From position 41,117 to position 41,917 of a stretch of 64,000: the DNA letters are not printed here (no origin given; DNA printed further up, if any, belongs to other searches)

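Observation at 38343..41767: RtcB ligase, Pol-beta nucleotidyltransferase and SpoT-like HD hydrolase: candidate tRNA-repair anti-defence module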

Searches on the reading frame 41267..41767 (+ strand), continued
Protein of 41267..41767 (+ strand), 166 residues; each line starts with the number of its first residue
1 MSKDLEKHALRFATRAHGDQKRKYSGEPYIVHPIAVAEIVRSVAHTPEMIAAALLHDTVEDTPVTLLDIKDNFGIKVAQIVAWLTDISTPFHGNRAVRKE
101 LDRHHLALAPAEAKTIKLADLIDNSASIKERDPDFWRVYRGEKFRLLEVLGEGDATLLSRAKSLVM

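Call 94: find_related_loci(query=A4, collection=viral_contigs, flank=6000)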
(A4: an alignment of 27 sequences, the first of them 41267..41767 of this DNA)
Query A4 (166 aa) in viral_contigs; peptide patterns used: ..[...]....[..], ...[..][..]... (x = any residue, [..] = any of these).
599 stretches matched a pattern (row limit reached: there are more); 550 encode a relative of the query (tblastn E <= 1e-3); the best 80 are kept; 80 distinct loci.
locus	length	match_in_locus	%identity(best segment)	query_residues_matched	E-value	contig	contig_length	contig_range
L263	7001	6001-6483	66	3-163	3e-67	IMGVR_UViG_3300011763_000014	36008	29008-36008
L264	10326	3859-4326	61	10-165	3e-61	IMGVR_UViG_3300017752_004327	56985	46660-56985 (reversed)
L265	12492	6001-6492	59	5-166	6e-56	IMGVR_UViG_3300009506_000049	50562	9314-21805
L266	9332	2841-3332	59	4-165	1e-54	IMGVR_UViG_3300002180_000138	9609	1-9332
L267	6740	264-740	57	7-165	9e-55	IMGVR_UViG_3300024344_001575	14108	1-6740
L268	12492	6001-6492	59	4-165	1e-54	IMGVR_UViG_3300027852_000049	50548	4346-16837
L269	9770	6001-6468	60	12-165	4e-54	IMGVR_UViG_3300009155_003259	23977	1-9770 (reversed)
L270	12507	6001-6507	55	1-165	2e-53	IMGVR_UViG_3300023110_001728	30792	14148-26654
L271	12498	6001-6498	58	4-166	5e-53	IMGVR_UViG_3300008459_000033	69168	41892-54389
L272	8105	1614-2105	57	5-166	5e-53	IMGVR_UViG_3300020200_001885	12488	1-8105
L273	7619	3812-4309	58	4-166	8e-53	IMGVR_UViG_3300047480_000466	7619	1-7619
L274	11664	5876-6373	58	4-166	8e-53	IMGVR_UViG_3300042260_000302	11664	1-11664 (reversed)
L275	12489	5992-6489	58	4-166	8e-53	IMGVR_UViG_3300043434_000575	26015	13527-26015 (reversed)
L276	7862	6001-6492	56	4-165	2e-52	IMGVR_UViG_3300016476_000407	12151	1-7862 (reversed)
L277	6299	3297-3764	60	12-165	1e-52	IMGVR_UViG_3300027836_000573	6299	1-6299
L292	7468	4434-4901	58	12-165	2e-51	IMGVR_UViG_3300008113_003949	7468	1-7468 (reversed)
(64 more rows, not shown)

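Call 97: search_protein_families(library=pfam, proteins=[L269:6479-7369:+, L269:4847-5899:+, L269:3984-4847:+, L269:8476-9234:+, L271:6874-7782:+, L271:5327-5998:+, L271:6507-6902:+, L292:4911-5798:+, L292:3847-4395:+, L292:6184-6714:+], max_evalue=0.001)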
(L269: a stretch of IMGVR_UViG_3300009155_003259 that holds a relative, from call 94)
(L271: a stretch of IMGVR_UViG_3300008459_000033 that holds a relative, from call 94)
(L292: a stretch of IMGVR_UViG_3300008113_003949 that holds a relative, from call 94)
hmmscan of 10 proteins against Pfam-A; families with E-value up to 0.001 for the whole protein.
L269:6479-7369:+ (296 aa): 1 family
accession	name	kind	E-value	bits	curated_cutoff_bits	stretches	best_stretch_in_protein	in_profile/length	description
PF09511.15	RNA_lig_T4_1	-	5.6e-12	46.4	28.3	1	47-235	1-227/227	RNA ligase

L269:4847-5899:+ (350 aa): 0 families

L269:3984-4847:+ (287 aa): 0 families

L269:8476-9234:+ (252 aa): 1 family
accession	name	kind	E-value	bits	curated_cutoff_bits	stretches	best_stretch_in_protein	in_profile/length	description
PF04055.27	Radical_SAM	-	4.3e-09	37.2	29.5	1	12-111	2-105/166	Radical SAM superfamily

L271:6874-7782:+ (302 aa): 1 family
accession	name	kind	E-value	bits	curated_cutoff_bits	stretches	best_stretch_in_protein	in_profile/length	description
PF09511.15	RNA_lig_T4_1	-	2.3e-13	51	28.3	1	53-239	1-227/227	RNA ligase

L271:5327-5998:+ (223 aa): 0 families

L271:6507-6902:+ (131 aa): 4 families
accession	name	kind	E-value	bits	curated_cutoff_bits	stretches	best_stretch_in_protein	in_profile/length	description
PF13671.12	AAA_33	-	5.2e-13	49.9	27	1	3-101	1-106/143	AAA domain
PF20720.3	nSTAND3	-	0.00018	21.7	27.2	1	2-38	18-54/155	Novel STAND NTPase 3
PF08433.16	KTI12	-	0.00032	20.7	22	1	1-41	1-41/271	Chromatin associated protein KTI12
PF13238.12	AAA_18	-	0.00085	20.2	29.4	1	5-57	2-58/128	AAA domain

L292:4911-5798:+ (295 aa): 0 families

L292:3847-4395:+ (182 aa): 1 family
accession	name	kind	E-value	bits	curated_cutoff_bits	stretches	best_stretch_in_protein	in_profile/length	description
PF00149.33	Metallophos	-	2.7e-07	31.7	21.5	1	1-137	1-116/191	Calcineurin-like phosphoesterase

L292:6184-6714:+ (176 aa): 1 family
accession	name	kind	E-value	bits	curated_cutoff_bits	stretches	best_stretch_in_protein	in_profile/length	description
PF16473.11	Rv2179c-like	-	1.3e-37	129.6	27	1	3-165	1-175/177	3'-5' exoribonuclease Rv2179c-like domain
